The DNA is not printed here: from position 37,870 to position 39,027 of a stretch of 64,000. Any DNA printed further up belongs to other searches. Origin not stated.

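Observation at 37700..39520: A dcm–vsr locus split open by an AT-richer foreign two-gene cassette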

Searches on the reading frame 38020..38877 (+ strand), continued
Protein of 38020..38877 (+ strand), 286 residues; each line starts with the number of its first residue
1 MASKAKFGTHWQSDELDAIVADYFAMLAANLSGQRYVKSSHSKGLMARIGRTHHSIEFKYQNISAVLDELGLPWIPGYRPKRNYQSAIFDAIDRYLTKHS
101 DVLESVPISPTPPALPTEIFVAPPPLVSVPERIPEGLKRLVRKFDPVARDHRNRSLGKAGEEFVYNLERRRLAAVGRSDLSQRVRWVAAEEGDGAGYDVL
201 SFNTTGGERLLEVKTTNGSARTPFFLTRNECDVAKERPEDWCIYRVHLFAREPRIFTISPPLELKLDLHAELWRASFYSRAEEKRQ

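Call 20: find_related_loci(query=A1, collection=genome_contigs, flank=6000)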
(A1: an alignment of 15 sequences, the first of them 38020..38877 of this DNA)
Query A1 (286 aa) in genome_contigs; peptide patterns used: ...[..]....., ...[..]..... (x = any residue, [..] = any of these).
128 stretches matched a pattern; 123 encode a relative of the query (tblastn E <= 1e-3); the best 80 are kept; 80 distinct loci.
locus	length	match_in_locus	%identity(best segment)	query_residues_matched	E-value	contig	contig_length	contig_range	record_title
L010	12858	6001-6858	99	1-286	0e+0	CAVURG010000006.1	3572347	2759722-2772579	MAG: uncultured delta proteobacterium isolate MFD01299.bin.2.36 genome assembly, contig: contig_3968, whole genome shotg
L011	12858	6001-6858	99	1-286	0e+0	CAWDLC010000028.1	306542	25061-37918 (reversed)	MAG: Candidatus Binataceae bacterium isolate MFD04492.bin.2.156 genome assembly, contig: contig_55910, whole genome shot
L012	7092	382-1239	81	1-286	1e-150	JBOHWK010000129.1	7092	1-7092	MAG: Candidatus Binataceae bacterium isolate TC-S_metabat2.bin.46 k127_695910, whole genome shotgun sequence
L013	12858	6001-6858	76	1-286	3e-144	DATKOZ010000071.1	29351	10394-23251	MAG TPA_asm: Candidatus Binataceae bacterium isolate SMAG_U14778 k141_373644, whole genome shotgun sequence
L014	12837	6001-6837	73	1-279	1e-138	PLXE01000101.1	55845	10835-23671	MAG: Acidobacteriaceae bacterium isolate palsa_357 73.20120700_P3D.5_contig_3778, whole genome shotgun sequence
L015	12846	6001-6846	72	1-283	4e-138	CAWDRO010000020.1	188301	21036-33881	MAG: uncultured Acidobacteriaceae bacterium isolate MFD04463.bin.3.58 genome assembly, contig: contig_72590, whole genom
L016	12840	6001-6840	73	1-280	2e-138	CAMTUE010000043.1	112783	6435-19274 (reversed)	MAG: uncultured Bryobacteraceae bacterium isolate G03_MAG_00012 genome assembly, contig: G03_MAG_00012_000000000034, who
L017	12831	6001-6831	73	1-277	3e-137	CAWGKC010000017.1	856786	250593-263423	MAG: uncultured Acidobacteriota bacterium isolate MFD05705.bin.1.224 genome assembly, contig: contig_7386, whole genome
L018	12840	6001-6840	72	1-280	1e-136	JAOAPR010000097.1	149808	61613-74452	MAG: Bryobacterales bacterium isolate RYN_19 scaffold_3029785, whole genome shotgun sequence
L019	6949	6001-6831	76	1-277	1e-136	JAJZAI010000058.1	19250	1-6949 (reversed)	MAG: Deltaproteobacteria bacterium isolate FK5.bin90 NODE_3688_length_19250_cov_2.327407, whole genome shotgun sequence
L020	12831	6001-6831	72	1-277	3e-135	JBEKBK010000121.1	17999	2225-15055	MAG: Bryobacteraceae bacterium isolate SPRUCE 134 SPRUCE_134_121, whole genome shotgun sequence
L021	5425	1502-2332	73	1-277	5e-134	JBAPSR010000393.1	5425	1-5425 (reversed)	MAG: Candidatus Binataceae bacterium isolate MFD01145_ilm_asm_bin37 k127_128097, whole genome shotgun sequence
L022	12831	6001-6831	73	1-277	2e-132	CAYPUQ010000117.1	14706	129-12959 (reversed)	MAG TPA_asm: uncultured Solibacteraceae bacterium isolate SRP217488_co1_14 genome assembly, contig: NODE_2820_length_147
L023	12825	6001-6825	71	1-277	7e-132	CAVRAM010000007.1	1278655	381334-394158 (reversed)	MAG: uncultured Acidobacteriota bacterium isolate MFD04540.bin.1.24 genome assembly, contig: contig_5893, whole genome s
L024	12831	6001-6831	71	1-277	1e-131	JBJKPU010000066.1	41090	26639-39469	MAG: Terriglobia bacterium isolate Bin_15 S1Ck127_366759_flag_1_multi_16.9050_len_41090, whole genome shotgun sequence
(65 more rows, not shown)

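Call 40: search_solved_structures(query=A1, max_evalue=1, show_alignments=2)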
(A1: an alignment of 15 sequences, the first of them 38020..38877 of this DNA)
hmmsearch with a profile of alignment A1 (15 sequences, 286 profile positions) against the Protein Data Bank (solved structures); distinct sequences matched with E-value up to 1: 1.
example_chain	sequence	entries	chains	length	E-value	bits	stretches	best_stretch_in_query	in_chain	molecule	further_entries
8q84_O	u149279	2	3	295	0.021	17.2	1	148-203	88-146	DASH complex subunit SPC34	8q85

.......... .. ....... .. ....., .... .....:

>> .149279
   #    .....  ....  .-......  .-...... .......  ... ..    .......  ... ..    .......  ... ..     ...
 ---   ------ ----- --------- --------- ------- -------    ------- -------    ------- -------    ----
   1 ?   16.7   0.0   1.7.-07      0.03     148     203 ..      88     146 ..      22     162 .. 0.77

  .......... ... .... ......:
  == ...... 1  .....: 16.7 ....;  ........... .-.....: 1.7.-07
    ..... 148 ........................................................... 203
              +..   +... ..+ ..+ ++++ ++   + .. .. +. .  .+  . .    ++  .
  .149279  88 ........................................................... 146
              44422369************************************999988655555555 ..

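Call 56: search_protein_representatives(protein=window:38020-38877:+)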
Query: 286 residues. Proteins with E-value up to 0.001 (for the whole library): 6910; up to 1e-10: 3319; up to 1e-30: 770. The best 150 are listed.
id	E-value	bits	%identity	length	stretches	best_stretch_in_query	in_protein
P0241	3.0e-86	305.4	54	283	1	1-277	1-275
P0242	1.7e-85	302.9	57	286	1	7-277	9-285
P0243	1.2e-84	300.2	68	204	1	72-277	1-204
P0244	5.3e-81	288.2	61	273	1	7-220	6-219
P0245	2.2e-80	286.1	65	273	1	5-205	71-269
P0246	8.3e-80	284.3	53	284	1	4-277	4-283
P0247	6.1e-79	281.4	54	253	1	26-277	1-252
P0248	3.7e-78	278.9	54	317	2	116-276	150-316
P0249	2.3e-77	276.3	51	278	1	5-277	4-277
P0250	1.1e-76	274.1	64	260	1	75-277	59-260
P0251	3.7e-76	272.3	50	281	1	5-275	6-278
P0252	1.9e-75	269.9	50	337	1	7-263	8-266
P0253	1.2e-74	267.4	47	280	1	9-277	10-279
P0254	2.3e-74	266.4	49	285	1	4-277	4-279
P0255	3.2e-74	265.9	45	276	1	9-278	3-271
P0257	2.9e-70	252.9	48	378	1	9-277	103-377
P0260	6.4e-68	245.2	45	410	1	3-277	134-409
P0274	3.1e-65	236.5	46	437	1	10-275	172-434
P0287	5.7e-63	229.0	40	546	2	7-275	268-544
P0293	2.1e-61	223.9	43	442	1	8-274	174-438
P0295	6.2e-61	222.3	43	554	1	5-275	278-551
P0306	1.9e-59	217.5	43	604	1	6-275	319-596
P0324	2.8e-55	203.8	41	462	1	10-275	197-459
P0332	1.1e-54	201.8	43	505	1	8-263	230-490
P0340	3.0e-54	200.4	40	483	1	8-275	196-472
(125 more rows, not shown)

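Call 59: search_protein_families(library=pfam, max_evalue=0.01, proteins=[P0257, P0260, P0274, P0287, P0295, P0306, P0332, P0340, P0324, P0293])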
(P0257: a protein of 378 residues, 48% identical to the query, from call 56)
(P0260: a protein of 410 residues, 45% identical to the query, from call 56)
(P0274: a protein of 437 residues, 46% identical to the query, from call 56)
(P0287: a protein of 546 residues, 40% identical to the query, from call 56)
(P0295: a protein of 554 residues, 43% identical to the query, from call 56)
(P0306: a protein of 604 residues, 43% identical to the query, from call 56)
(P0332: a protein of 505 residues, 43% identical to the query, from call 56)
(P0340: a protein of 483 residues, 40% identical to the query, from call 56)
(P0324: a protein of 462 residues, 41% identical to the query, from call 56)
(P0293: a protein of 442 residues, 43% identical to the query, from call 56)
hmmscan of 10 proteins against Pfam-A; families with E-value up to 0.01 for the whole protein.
P0257 (378 aa): 1 family
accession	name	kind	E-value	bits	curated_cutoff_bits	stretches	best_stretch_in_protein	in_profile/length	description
PF13020.12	NOV_C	-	1.5e-20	73.5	22.1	1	260-356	1-89/91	Protein NO VEIN, C-terminal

P0260 (410 aa): 1 family
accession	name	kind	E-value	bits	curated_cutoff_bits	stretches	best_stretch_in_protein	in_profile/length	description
PF13020.12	NOV_C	-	2.6e-20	72.7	22.1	1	292-383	1-84/91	Protein NO VEIN, C-terminal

P0274 (437 aa): 1 family
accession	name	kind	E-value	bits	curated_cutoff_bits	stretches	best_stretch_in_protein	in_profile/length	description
PF13020.12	NOV_C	-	4.5e-23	81.6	22.1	1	321-417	1-91/91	Protein NO VEIN, C-terminal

P0287 (546 aa): 1 family
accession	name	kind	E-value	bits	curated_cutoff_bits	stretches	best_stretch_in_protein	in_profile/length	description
PF13020.12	NOV_C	-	9.7e-25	86.9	22.1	1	429-526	1-90/91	Protein NO VEIN, C-terminal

P0295 (554 aa): 1 family
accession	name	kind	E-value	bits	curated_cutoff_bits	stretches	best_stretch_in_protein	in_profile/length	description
PF13020.12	NOV_C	-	3.4e-23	81.9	22.1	1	436-533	1-90/91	Protein NO VEIN, C-terminal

P0306 (604 aa): 1 family
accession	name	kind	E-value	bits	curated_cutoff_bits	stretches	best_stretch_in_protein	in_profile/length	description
PF13020.12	NOV_C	-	2.5e-23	82.4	22.1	1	481-578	1-90/91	Protein NO VEIN, C-terminal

P0332 (505 aa): 1 family
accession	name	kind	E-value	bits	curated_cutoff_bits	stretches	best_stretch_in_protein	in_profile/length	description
PF13020.12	NOV_C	-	1.9e-21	76.4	22.1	1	387-484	1-90/91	Protein NO VEIN, C-terminal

P0340 (483 aa): 1 family
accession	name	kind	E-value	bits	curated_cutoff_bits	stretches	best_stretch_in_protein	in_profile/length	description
PF13020.12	NOV_C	-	1.2e-21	76.9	22.1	1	357-454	1-90/91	Protein NO VEIN, C-terminal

P0324 (462 aa): 1 family
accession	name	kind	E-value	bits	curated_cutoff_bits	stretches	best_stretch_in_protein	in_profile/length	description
PF13020.12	NOV_C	-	3.5e-20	72.3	22.1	1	344-441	1-90/91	Protein NO VEIN, C-terminal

P0293 (442 aa): 1 family
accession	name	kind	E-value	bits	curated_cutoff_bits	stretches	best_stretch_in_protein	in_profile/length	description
PF13020.12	NOV_C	-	4e-22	78.5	22.1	1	324-421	1-90/91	Protein NO VEIN, C-terminal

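Call 66: predict_structure(alignment_id=A2)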
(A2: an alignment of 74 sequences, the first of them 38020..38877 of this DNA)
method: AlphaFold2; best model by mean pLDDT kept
length: 286 residues; sequences in the alignment: 74
mean_pLDDT: 92.1   pTM: 0.86
mean pLDDT of the five models: 92.1, 91.6, 91.4, 91.3, 90.5
residues with pLDDT >= 90: 216; 70-90: 61; 50-70: 8; < 50: 1
segments of 3 or more residues with pLDDT < 50: none
pLDDT, mean of each block of 10 residues (from residue 1): 76 98 96 94 97 97 94 92 94 95 76 84 91 91 88 94 97 97 98 96 98 95 94 98 96 95 94 84 61
secondary structure, 60 per line:
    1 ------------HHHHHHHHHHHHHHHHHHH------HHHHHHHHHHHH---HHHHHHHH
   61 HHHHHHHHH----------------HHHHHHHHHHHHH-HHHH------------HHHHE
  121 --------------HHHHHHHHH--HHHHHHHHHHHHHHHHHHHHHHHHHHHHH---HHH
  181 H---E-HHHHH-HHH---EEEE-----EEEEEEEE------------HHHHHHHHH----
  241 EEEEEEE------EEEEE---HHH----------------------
elements in order: H13-31 H38-49 H53-69 H86-98 H100-103 H116-119 H135-143 H146-174 H178-181 H187-191 E199-202 E208-215 H228-236 E241-247 E254-258

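Call 75: fold_search(model_id=the predicted structure, library=pdb)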
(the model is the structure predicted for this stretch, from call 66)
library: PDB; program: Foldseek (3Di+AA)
matches with E <= 10: 203; with E <= 0.001: 0
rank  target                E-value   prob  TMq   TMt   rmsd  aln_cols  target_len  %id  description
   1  2cv8_B                2.6e-01  0.35  0.17  0.26   8.4       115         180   16  Crystal structure of tRNA-intron endonuclease from Sulfolobus tokodaii (released 2005-12-01)
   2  9qcc_M                3.4e-01  0.69  0.24  0.18   4.8       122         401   12  Activated XauSPARDA filament assembly with bound dsDNA substrate (released 2025-12-17)
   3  9iac_A                5.1e-01  0.23  0.15  0.16   5.2        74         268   15  Structure of the Argonaute-associated Cas4 family protein 1 (ACE1) from Microcystis aeruginosa (MaACE1) (released 2025-04-23)
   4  8a4c_C                5.7e-01  0.33  0.20  0.27   8.4        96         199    7  Structure of human Rep15:Rab3B complex. (released 2022-08-10)
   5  5x89                  5.7e-01  0.28  0.19  0.16  11.5       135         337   15  The X-ray crystal structure of subunit fusion RNA splicing endonuclease from Methanopyrus kandleri (released 2018-01-24)
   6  8a4c_A                6.4e-01  0.23  0.17  0.23   9.2        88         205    9  Structure of human Rep15:Rab3B complex. (released 2022-08-10)
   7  8a4b_A                6.4e-01  0.21  0.17  0.22   9.3        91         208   10  Structure of human Rep15:Rab3B_Q81L complex. (released 2022-08-10)
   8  4avg_A                6.7e-01  0.18  0.12  0.16   7.6        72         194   12  Influenza strain pH1N1 2009 polymerase subunit PA endonuclease in complex with diketo compound 2 (released 2012-08-22)
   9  9iac_B                7.1e-01  0.20  0.15  0.16   5.2        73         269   15  Structure of the Argonaute-associated Cas4 family protein 1 (ACE1) from Microcystis aeruginosa (MaACE1) (released 2025-04-23)
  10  4gct_C                8.4e-01  0.07  0.13  0.17  16.8       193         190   11  structure of No factor protein-DNA complex (released 2013-06-19)
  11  5haw_A                1.4e+00  0.05  0.12  0.18  16.9       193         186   10  structures of the NO factor SlmA bound to DNA and the cytoskeletal cell division protein FtsZ (released 2016-04-13)
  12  5zyv_A                1.6e+00  0.09  0.19  0.26   9.6       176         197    9  Crystal structure of human MGME1 with single strand DNA2 and Ca2+ (released 2018-09-19)
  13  9qcc_A                1.7e+00  0.28  0.17  0.13   4.6        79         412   13  Activated XauSPARDA filament assembly with bound dsDNA substrate (released 2025-12-17)
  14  8a4b_C                1.9e+00  0.14  0.19  0.25   8.5       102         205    9  Structure of human Rep15:Rab3B_Q81L complex. (released 2022-08-10)
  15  4z2c_A                2.1e+00  0.05  0.11  0.08  17.0       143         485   12  Quinolone(Moxifloxacin)-DNA cleavage complex of gyrase from S. pneumoniae (released 2016-09-14)
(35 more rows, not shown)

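Call 80: search_dna_similar(query=window:38020-38877:+, collection=plasmids, mode=protein, max_evalue=1e-10, max_rows=25)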
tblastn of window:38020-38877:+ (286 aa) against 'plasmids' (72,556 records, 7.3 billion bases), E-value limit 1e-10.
Records with a match: 1212; places in all: 1243; records where one place covers at least 80% of the query: 1117.
Best place of each record, by identity: <60% 1212.
By first word of the organism name: Escherichia 472; Klebsiella 318; Salmonella 112; Acinetobacter 56; Enterobacter 49; Citrobacter 46; Shigella 45; Bacillus 13; Aeromonas 12; Providencia 9; and 26 more.
By predicted mobility (MOB-suite, as given by PLSDB): conjugative 881; mobilizable 172; non-mobilizable 159.
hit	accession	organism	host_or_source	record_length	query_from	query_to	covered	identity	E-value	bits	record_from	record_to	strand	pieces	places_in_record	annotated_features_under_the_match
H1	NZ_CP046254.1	Sphingobium sp. CAP-1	cell culture,activated sludge of ...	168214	11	279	94%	47.8%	5e-68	236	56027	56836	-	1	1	DUF3883 domain-containing protein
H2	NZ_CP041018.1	Sphingobium fuliginis ATCC 27551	cell culture,Water of rice field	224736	11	279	94%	47.8%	5e-68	236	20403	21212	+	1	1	DUF3883 domain-containing protein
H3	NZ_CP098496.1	Qipengyuania citrea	whole organism,South China Sea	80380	8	268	91%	48.4%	1e-71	246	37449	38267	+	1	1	DUF3883 domain-containing protein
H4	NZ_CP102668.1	Sphingobium sp. JS3065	whole organism,chemical plant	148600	11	279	94%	46.7%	3e-67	233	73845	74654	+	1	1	DUF3883 domain-containing protein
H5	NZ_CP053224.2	Sphingobium sp. RSMS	whole organism,Storage tank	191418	11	279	94%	46.4%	2e-67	234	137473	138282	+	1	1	DUF3883 domain-containing protein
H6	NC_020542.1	Sphingomonas sp. MM-1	-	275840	11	279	94%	46.4%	2e-67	234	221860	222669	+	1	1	DUF3883 domain-containing protein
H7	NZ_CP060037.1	Sphingobium fuliginis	-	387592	11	279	94%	46.4%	2e-67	234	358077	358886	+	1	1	DUF3883 domain-containing protein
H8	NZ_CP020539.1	Sphingobium herbicidovorans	cell culture,soil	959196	11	279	94%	46.4%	2e-67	234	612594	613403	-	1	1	DUF3883 domain-containing protein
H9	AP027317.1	Sphingobium sp. TomMM15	-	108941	11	279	94%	46.4%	7e-67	232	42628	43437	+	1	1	hypothetical protein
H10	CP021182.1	Rhizorhabdus wittichii DC-6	activated sludge of a wastewater ...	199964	11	279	94%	46.0%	1e-66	231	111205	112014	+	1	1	hypothetical protein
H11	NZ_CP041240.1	Sinorhizobium mexicanum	Acaciella angustissima,cell culture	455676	11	277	93%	46.0%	5e-66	229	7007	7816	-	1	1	DUF3883 domain-containing protein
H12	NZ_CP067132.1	Paracoccus seriniphilus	cell culture,washing water of Bugula ...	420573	8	277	94%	45.4%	2e-67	234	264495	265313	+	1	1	DUF3883 domain-containing protein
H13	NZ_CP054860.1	Martelella sp. NC18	single cell,mine sediment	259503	10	277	94%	45.4%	6e-66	229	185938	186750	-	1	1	DUF3883 domain-containing protein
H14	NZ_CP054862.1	Martelella sp. NC20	single cell,Soudan mine sediment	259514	10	277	94%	45.4%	6e-66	229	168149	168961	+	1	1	DUF3883 domain-containing protein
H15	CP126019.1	Bradyrhizobium japonicum USDA 123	Glycine max,soybean,root nodule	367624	12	263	88%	48.1%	6e-51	247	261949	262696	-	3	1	DUF3883 domain-containing protein | hypothetical protein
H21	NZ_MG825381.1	Escherichia coli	chicken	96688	6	279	96%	40.7%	1e-57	206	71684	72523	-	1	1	DUF3883 domain-containing protein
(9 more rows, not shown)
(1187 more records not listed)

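Call 81: get_annotated_region(hit=H21, flank=6000)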
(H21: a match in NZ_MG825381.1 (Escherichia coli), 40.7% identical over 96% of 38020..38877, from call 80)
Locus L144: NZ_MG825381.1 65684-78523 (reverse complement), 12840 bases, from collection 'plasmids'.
description: Escherichia coli strain 1108 plasmid p1108-NDM, complete sequence
organism: Escherichia coli (NCBI taxid 562)
taxonomy: Bacteria; Pseudomonadota; Gammaproteobacteria; Enterobacterales; Enterobacteriaceae; Escherichia; Escherichia coli
host: -; source: chicken; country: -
typing (MOB-suite, as given by PLSDB): mobilizable; replicon IncN,IncN,IncR,IncX1
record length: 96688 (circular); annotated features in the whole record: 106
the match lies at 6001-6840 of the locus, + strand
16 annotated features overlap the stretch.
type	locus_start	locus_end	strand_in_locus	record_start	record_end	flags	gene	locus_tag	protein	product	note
CDS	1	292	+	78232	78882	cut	tetR(A)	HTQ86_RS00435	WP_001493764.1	tetracycline resistance transcriptional repressor TetR(A)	-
CDS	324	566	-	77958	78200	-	-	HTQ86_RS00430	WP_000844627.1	transposase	-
CDS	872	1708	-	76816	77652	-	-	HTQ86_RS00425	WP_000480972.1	aminoglycoside O-phosphotransferase APH(6)-Id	-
predicted_resistance_gene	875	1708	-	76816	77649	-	aph(6)-Id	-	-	aminoglycoside O-phosphotransferase APH(6)-Id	predicted by amrfinderplus; class AMINOGLYCOSIDE; identity 100.0%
predicted_resistance_gene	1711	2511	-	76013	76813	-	aph(3'')-Ib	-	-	aminoglycoside O-phosphotransferase APH(3'')-Ib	predicted by amrfinderplus; class AMINOGLYCOSIDE; identity 100.0%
predicted_resistance_gene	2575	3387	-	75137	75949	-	sul2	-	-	sulfonamide-resistant dihydropteroate synthase Sul2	predicted by amrfinderplus; class SULFONAMIDE; identity 100.0%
CDS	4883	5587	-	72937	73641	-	-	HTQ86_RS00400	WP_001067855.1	IS6-like element IS26 family transposase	GO:0006313 - DNA transposition [Evidence IEA]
CDS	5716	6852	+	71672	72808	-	-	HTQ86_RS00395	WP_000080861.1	DUF3883 domain-containing protein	-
CDS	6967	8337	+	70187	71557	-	-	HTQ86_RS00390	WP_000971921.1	IS1182-like element ISCfr1 family transposase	GO:0006313 - DNA transposition [Evidence IEA]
CDS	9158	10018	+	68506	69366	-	-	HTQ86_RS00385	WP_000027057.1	broad-spectrum class A beta-lactamase TEM-1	-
predicted_resistance_gene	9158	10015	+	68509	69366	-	blaTEM-1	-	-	broad-spectrum class A beta-lactamase TEM-1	predicted by amrfinderplus; class BETA-LACTAM; identity 100.0%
CDS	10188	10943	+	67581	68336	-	-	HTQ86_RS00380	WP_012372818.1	16S rRNA (guanine(1405)-N(7))-methyltransferase RmtB1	-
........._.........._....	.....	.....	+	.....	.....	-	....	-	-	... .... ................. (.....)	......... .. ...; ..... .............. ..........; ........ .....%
predicted_resistance_gene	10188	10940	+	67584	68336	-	rmtB1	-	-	16S rRNA (guanine(1405)-N(7))-methyltransferase RmtB1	predicted by amrfinderplus; class AMINOGLYCOSIDE; identity 100.0%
CDS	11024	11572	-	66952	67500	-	-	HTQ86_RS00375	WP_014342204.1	cation:proton antiporter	GO:0006812 - monoatomic cation transport [Evidence IEA]; GO:1902600 - proton transmembrane transport [Evidence IEA]; ...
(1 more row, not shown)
